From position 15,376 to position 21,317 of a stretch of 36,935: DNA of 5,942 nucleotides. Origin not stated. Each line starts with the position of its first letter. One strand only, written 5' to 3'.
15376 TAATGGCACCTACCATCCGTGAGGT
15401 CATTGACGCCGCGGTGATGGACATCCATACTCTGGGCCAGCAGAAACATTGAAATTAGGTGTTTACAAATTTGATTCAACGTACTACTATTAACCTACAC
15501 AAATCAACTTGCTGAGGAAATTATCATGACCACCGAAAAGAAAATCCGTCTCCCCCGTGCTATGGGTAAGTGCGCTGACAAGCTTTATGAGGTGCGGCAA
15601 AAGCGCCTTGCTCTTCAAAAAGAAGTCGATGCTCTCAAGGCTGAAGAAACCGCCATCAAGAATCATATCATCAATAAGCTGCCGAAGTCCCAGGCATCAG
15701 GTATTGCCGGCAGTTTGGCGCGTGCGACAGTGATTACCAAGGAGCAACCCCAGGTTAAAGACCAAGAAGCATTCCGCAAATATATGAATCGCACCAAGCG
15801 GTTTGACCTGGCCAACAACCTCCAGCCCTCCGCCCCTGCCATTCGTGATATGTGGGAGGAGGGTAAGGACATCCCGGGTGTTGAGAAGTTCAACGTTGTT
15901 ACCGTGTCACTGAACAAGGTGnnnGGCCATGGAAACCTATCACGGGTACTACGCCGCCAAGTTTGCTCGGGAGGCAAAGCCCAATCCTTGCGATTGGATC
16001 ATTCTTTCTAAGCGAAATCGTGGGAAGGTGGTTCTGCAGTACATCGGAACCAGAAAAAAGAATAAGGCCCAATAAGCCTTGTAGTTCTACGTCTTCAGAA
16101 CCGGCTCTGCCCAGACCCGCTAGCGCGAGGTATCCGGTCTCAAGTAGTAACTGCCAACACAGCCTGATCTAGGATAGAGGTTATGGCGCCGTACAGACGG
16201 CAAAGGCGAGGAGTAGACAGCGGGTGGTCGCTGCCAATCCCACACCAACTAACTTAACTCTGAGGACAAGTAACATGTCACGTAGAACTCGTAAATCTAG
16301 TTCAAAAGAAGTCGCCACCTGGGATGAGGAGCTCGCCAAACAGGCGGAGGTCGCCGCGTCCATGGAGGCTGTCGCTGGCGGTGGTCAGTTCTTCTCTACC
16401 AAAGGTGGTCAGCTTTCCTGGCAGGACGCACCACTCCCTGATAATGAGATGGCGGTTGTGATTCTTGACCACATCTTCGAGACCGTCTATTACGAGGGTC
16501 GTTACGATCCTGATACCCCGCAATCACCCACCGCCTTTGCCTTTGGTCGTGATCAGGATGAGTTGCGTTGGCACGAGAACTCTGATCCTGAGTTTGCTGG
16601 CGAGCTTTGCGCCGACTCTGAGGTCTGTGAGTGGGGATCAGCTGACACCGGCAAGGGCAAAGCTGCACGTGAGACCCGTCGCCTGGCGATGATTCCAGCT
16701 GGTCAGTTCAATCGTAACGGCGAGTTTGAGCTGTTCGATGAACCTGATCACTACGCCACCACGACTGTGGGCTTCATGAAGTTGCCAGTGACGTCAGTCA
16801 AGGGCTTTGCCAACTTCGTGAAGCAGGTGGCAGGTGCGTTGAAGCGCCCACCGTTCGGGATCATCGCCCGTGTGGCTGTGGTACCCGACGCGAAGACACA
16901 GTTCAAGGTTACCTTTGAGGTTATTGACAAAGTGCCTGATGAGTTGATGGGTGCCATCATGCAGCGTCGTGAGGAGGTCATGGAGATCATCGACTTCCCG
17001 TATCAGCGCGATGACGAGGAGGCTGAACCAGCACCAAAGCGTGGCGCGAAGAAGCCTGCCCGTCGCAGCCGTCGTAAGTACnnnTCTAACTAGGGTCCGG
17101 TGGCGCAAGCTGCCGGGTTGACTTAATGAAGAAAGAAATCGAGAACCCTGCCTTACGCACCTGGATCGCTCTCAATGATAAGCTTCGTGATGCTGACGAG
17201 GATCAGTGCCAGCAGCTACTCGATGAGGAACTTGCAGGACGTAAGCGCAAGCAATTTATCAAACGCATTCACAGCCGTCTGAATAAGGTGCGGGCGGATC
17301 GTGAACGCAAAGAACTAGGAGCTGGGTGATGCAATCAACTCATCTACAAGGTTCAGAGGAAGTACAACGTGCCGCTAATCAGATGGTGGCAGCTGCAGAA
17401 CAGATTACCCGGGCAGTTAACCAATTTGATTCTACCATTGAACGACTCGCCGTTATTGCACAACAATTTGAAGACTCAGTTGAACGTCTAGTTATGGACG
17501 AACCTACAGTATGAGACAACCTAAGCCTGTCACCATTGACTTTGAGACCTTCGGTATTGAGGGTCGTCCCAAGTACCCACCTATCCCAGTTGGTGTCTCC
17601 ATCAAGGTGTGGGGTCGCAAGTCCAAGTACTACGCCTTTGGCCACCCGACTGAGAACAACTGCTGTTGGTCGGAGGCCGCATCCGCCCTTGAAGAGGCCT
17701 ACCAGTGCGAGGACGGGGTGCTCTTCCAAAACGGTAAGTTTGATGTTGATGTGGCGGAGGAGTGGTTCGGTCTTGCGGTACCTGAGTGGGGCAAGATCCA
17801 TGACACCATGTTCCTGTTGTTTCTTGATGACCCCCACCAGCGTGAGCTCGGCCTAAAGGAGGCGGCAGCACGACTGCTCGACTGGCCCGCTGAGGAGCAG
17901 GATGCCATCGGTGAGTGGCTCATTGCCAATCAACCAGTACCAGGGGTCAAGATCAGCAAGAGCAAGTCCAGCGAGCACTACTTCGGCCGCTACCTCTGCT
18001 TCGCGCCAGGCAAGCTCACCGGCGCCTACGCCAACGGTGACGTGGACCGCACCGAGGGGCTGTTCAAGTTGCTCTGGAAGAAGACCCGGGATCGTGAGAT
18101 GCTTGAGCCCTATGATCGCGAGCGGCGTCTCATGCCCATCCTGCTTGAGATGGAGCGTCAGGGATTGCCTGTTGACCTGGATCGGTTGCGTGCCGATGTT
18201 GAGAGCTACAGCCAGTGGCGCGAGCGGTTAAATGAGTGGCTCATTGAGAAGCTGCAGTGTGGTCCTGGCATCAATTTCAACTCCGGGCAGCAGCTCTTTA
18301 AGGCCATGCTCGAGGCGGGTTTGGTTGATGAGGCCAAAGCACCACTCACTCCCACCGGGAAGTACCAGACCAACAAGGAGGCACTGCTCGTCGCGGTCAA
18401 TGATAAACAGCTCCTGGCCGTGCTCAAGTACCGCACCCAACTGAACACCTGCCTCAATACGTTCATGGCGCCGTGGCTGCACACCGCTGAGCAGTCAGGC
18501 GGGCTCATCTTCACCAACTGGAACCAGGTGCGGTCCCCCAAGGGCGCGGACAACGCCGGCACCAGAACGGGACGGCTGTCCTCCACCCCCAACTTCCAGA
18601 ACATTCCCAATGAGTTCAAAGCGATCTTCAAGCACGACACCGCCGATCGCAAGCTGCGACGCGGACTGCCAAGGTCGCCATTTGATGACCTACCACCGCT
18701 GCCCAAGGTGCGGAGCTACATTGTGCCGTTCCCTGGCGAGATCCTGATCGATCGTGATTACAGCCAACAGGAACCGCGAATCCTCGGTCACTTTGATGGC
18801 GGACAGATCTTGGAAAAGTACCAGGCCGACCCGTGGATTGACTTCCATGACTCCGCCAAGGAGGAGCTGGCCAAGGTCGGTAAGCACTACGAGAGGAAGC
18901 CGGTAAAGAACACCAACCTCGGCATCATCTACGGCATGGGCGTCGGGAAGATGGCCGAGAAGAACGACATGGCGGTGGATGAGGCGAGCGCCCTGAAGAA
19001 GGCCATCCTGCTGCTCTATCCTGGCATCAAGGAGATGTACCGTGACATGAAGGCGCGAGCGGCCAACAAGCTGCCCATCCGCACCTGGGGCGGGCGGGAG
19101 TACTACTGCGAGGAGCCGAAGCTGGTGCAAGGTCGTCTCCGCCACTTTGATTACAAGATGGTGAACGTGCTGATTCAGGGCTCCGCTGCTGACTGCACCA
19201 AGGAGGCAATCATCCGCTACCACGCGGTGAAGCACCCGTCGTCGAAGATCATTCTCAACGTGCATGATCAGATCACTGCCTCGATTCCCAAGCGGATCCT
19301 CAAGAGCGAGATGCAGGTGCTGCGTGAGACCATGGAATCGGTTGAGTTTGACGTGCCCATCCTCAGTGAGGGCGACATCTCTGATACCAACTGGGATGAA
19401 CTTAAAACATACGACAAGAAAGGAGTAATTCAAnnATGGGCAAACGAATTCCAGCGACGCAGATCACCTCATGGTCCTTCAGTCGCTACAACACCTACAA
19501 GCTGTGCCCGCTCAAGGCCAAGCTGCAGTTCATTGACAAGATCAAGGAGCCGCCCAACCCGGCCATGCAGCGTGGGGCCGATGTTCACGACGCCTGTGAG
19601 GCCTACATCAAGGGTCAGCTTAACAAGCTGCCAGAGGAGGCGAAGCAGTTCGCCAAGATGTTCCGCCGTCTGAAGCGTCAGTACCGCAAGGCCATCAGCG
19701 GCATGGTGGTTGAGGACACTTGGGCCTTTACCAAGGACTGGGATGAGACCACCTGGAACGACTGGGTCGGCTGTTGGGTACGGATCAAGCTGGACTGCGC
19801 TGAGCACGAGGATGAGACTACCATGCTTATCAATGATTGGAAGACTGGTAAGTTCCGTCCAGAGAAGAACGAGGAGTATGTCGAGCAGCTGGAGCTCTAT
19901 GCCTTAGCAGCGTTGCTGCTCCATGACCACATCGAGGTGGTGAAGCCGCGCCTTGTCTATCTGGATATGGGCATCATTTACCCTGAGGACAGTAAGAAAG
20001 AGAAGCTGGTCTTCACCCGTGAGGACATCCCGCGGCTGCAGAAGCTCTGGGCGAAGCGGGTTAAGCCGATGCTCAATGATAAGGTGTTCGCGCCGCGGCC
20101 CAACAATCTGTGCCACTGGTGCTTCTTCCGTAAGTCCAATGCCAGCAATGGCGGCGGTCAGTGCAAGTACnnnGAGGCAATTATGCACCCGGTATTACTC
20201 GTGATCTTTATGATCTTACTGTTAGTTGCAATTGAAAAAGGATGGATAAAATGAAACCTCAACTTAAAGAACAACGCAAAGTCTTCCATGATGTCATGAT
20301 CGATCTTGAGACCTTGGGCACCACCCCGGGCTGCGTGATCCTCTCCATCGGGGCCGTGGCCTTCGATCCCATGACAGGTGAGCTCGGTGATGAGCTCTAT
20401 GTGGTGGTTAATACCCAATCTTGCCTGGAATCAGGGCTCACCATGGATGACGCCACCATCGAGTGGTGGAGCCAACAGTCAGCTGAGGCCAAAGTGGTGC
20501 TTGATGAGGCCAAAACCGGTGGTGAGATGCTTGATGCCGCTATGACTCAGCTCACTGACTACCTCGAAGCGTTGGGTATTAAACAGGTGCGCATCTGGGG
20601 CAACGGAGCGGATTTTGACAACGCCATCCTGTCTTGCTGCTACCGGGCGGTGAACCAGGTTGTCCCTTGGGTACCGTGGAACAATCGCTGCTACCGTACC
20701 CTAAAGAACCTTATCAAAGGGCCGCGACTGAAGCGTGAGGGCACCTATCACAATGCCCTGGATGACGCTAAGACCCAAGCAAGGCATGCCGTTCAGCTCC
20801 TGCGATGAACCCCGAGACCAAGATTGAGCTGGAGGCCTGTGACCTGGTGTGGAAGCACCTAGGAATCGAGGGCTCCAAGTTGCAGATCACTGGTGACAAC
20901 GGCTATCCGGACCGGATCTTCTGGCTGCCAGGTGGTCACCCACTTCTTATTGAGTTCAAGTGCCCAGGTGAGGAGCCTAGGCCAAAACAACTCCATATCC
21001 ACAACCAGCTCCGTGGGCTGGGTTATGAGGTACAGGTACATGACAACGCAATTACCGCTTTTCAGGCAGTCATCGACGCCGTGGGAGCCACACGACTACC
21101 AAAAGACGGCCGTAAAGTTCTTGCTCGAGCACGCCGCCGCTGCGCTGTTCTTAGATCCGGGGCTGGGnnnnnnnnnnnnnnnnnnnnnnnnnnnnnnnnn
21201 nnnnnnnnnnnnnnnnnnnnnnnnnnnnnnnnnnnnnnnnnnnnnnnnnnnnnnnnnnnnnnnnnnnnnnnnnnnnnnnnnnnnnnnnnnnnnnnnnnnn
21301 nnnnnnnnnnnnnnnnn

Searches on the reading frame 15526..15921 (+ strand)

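Call 29: search_protein_families(library=pfam, proteins=[window:15526-15921:+], max_evalue=0.1)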
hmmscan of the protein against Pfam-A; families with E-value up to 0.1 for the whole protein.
window:15526-15921:+ (132 aa): 5 families
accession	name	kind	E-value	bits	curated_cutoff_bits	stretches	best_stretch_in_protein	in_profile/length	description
PF02403.27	Seryl_tRNA_N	-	0.0053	17.4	28.2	1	12-79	23-88/108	Seryl-tRNA synthetase N-terminal domain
PF15233.11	SYCE1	-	0.021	15.3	27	1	12-51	20-59/152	Synaptonemal complex central element protein 1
PF08648.17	SNRNP27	-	0.03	14.8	23.1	1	76-93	32-49/56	U4/U6.U5 small nuclear ribonucleoproteins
PF23984.1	DUF7307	-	0.04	14.3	27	0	14-86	3-79/129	Pam3 gp33-like protein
PF24609.1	IQ_SCN5A_C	-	0.087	12.8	27.7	0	80-94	16-30/35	SCN5A-like, C-terminal IQ motif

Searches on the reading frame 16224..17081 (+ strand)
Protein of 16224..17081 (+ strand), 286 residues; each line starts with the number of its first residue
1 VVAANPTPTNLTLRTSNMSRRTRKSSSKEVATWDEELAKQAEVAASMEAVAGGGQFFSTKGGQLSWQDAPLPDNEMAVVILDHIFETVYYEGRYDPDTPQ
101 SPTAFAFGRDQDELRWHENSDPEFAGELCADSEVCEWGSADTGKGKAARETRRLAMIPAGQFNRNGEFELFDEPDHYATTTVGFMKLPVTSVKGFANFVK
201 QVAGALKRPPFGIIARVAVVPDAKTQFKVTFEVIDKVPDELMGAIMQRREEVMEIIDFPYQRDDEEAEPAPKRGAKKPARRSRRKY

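Call 8: search_protein_families(library=phrogs, proteins=[window:16224-17081:+], max_evalue=0.00001)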
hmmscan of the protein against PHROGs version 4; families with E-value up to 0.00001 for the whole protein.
window:16224-17081:+ (286 aa): 1 family
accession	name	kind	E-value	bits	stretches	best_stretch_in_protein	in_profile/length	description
phrog_27714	-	unknown function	5.5e-13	50.1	1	76-280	85-278/292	-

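Call 29: search_protein_families(library=pfam, proteins=[window:16224-17081:+], max_evalue=0.1)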
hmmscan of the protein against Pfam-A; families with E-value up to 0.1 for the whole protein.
window:16224-17081:+ (286 aa): 0 families

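Call 82: search_solved_structures(query=window:16224-17081:+, max_evalue=5)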
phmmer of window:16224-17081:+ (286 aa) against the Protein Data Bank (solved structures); distinct sequences matched with E-value up to 5: 1.
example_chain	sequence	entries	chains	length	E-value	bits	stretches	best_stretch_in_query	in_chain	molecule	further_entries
6qw6_X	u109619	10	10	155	0.11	15.2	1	4-64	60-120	U4/U6.U5 small nuclear ribonucleoprotein 27 kDa protein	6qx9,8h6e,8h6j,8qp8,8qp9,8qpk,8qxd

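Call 83: search_protein_families(library=padloc, proteins=[window:16224-17081:+], max_evalue=0.01)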
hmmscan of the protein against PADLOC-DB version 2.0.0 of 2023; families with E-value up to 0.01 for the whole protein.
window:16224-17081:+ (286 aa): 0 families

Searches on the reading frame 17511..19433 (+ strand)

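Call 8: search_protein_families(library=phrogs, proteins=[window:17511-19433:+], max_evalue=0.00001)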
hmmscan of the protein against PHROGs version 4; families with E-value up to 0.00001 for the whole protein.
window:17511-19433:+ (641 aa): 6 families
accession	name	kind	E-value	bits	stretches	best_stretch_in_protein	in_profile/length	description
phrog_17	-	DNA, RNA and nucleotide metabolism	1.3e-86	292.8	1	4-636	670-1238/1445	DNA polymerase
phrog_2573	-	DNA, RNA and nucleotide metabolism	7.1e-16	59.3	1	460-618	84-265/336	DNA polymerase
phrog_12241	-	DNA, RNA and nucleotide metabolism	6.8e-14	52.7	0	168-370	278-496/502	DNA polymerase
phrog_5995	-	DNA, RNA and nucleotide metabolism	5e-12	46.9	1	471-625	3-173/236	DNA polymerase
phrog_10285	-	DNA, RNA and nucleotide metabolism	1.2e-09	38.6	0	542-623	235-314/321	DNA polymerase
phrog_15971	-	DNA, RNA and nucleotide metabolism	1.5e-07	32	1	346-611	128-352/376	DNA polymerase I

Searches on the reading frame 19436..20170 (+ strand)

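Call 8: search_protein_families(library=phrogs, proteins=[window:19436-20170:+], max_evalue=0.00001)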
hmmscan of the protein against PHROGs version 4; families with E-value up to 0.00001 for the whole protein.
window:19436-20170:+ (245 aa): 3 families
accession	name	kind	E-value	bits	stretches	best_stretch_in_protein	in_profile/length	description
phrog_69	-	DNA, RNA and nucleotide metabolism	1.5e-24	87.9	1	10-233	87-321/501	exonuclease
phrog_1218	-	DNA, RNA and nucleotide metabolism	1.8e-11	44.9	1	9-83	6-82/364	exonuclease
phrog_298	-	DNA, RNA and nucleotide metabolism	2.3e-09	38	1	41-168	103-219/293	exonuclease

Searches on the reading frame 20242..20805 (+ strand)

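Call 8: search_protein_families(library=phrogs, proteins=[window:20242-20805:+], max_evalue=0.00001)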
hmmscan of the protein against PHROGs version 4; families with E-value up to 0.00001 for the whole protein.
window:20242-20805:+ (188 aa): 6 families
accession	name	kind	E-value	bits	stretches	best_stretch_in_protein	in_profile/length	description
phrog_255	-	DNA, RNA and nucleotide metabolism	1.9e-56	192.9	1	2-181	167-353/436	exonuclease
phrog_14078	-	unknown function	1.2e-28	101.3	1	10-183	76-250/264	-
phrog_2082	-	DNA, RNA and nucleotide metabolism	2.2e-25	90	1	9-183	634-809/823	exonuclease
phrog_20376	-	DNA, RNA and nucleotide metabolism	1.2e-24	87.9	1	17-184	349-517/530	exonuclease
phrog_8783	-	unknown function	4.7e-15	56.3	1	97-182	7-99/114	-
phrog_192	-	DNA, RNA and nucleotide metabolism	3.7e-08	34.1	1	19-181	110-265/397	DNA polymerase exonuclease subunit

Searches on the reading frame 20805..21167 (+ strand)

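Call 47: search_protein_families(library=pfam, proteins=[window:20805-21167:+], max_evalue=0.01)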
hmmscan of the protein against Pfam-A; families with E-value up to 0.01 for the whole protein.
window:20805-21167:+ (121 aa): 1 family
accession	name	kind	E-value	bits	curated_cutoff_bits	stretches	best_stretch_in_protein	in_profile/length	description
PF08774.17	VRR_NUC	-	0.0017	18.8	23.8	1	30-78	60-111/116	VRR-NUC domain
